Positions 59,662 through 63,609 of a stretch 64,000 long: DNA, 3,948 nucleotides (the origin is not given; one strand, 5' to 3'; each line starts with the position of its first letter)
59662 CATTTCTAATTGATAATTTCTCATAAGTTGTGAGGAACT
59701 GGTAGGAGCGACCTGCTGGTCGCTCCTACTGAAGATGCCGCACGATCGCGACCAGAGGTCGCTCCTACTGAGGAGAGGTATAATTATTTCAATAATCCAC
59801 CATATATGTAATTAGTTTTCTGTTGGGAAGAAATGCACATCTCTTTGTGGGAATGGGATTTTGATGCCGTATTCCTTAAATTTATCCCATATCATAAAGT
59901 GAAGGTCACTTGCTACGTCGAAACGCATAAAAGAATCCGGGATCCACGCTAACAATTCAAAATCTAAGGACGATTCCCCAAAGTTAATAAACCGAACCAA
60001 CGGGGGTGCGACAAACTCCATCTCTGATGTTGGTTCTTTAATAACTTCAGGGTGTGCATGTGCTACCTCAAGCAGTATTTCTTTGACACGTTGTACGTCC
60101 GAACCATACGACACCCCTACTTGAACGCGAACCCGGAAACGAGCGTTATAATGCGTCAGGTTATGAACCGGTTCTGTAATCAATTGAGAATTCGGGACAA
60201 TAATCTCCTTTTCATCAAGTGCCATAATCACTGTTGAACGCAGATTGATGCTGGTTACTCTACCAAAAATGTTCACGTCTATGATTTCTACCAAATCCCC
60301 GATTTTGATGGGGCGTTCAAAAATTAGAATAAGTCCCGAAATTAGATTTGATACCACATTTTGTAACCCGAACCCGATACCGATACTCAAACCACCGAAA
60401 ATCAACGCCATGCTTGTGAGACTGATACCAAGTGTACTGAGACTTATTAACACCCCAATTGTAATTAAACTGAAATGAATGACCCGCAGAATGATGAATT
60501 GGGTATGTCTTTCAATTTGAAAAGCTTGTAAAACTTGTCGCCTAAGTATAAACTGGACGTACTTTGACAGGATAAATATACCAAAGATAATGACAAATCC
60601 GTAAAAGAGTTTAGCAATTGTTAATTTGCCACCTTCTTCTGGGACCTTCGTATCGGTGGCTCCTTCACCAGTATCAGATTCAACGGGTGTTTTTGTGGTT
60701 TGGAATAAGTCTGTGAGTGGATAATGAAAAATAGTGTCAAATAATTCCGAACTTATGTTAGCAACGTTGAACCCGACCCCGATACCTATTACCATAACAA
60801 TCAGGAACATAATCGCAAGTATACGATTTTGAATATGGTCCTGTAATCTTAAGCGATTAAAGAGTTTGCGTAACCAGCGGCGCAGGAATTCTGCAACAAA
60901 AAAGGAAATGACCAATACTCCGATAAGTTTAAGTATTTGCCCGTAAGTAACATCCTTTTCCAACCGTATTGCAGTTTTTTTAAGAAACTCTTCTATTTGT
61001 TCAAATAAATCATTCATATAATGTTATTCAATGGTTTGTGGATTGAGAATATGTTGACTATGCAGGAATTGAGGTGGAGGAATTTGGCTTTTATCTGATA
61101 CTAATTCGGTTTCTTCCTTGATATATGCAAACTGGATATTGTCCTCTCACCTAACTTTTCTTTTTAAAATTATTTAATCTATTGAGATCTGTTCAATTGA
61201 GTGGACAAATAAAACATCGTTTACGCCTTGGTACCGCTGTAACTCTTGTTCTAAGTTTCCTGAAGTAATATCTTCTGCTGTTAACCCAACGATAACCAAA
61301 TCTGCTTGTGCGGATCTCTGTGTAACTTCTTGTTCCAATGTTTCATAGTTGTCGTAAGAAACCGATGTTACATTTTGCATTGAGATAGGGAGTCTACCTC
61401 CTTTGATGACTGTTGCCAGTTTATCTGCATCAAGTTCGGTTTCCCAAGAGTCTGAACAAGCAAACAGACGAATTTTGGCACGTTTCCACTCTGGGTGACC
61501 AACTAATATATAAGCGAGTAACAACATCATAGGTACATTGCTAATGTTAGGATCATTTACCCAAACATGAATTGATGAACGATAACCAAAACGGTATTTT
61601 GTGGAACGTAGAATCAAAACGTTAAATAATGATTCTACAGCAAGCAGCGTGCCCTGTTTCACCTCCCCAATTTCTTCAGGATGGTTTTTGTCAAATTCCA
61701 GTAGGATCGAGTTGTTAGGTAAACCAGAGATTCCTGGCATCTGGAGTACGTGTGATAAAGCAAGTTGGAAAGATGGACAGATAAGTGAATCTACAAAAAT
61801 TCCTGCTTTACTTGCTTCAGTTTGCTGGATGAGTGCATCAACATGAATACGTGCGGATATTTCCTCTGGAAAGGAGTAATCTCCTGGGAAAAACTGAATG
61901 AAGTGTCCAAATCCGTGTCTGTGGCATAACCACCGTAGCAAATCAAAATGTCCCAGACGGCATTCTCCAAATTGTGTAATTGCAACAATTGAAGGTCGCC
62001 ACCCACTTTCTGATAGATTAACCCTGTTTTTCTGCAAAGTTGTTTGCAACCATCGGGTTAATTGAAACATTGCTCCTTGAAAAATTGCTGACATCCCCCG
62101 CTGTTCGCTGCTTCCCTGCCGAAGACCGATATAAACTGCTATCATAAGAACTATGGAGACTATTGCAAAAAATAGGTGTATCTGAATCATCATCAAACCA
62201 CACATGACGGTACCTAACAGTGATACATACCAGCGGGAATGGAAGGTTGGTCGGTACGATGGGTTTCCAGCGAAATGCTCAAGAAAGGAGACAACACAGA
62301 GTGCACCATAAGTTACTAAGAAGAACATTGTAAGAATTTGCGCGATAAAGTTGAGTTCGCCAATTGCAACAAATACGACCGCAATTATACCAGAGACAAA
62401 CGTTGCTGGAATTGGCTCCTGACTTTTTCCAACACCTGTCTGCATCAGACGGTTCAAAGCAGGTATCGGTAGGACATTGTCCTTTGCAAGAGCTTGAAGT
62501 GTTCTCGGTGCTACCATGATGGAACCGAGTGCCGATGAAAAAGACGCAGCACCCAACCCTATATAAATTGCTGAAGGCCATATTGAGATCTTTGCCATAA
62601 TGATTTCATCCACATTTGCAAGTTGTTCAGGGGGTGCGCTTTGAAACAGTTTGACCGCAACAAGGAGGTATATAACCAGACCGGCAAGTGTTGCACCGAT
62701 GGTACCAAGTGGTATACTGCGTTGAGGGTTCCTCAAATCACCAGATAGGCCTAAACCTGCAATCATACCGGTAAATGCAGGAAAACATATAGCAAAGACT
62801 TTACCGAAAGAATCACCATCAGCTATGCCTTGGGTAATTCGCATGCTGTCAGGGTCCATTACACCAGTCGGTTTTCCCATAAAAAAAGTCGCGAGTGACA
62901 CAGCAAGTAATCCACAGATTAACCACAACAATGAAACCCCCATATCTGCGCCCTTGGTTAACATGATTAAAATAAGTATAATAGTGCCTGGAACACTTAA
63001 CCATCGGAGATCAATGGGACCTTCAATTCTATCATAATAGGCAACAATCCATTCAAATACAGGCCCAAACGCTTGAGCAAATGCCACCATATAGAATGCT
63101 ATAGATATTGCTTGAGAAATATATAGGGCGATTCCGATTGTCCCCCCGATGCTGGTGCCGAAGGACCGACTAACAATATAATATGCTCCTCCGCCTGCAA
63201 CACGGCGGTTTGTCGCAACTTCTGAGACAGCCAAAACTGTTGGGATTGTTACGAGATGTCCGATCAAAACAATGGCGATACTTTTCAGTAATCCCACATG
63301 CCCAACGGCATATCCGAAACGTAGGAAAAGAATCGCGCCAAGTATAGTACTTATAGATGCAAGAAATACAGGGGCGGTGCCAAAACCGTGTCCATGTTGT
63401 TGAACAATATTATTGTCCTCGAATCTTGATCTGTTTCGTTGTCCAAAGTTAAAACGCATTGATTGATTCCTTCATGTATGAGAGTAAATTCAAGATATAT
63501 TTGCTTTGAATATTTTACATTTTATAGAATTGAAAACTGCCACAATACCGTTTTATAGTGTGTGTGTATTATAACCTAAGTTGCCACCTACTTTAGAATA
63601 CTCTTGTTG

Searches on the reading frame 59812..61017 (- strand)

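Call 106: search_protein_families(library=pfam, proteins=[window:59812-61017:-], max_evalue=0.00001)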
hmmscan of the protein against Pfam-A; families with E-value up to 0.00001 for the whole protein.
window:59812-61017:- (401 aa): 2 families
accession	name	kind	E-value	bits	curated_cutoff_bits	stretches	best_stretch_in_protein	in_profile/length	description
PF00924.24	MS_channel_2nd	-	1.3e-22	80.1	20.2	1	220-289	1-68/68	Mechanosensitive ion channel, beta-domain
PF21082.3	MS_channel_3rd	-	2.3e-15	57.2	21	1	296-387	1-88/88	Mechanosensitive ion channel MscS, C-terminal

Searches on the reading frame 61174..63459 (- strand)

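Call 106: search_protein_families(library=pfam, proteins=[window:61174-63459:-], max_evalue=0.00001)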
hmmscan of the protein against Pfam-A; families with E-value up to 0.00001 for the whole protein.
window:61174-63459:- (761 aa): 2 families
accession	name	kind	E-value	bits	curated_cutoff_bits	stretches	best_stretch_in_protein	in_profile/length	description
PF00324.27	AA_permease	-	3.7e-41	141.7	24.6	1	31-453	2-433/470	Amino acid permease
PF13520.12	AA_permease_2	-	1.5e-15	57.5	27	1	27-440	2-402/427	Amino acid permease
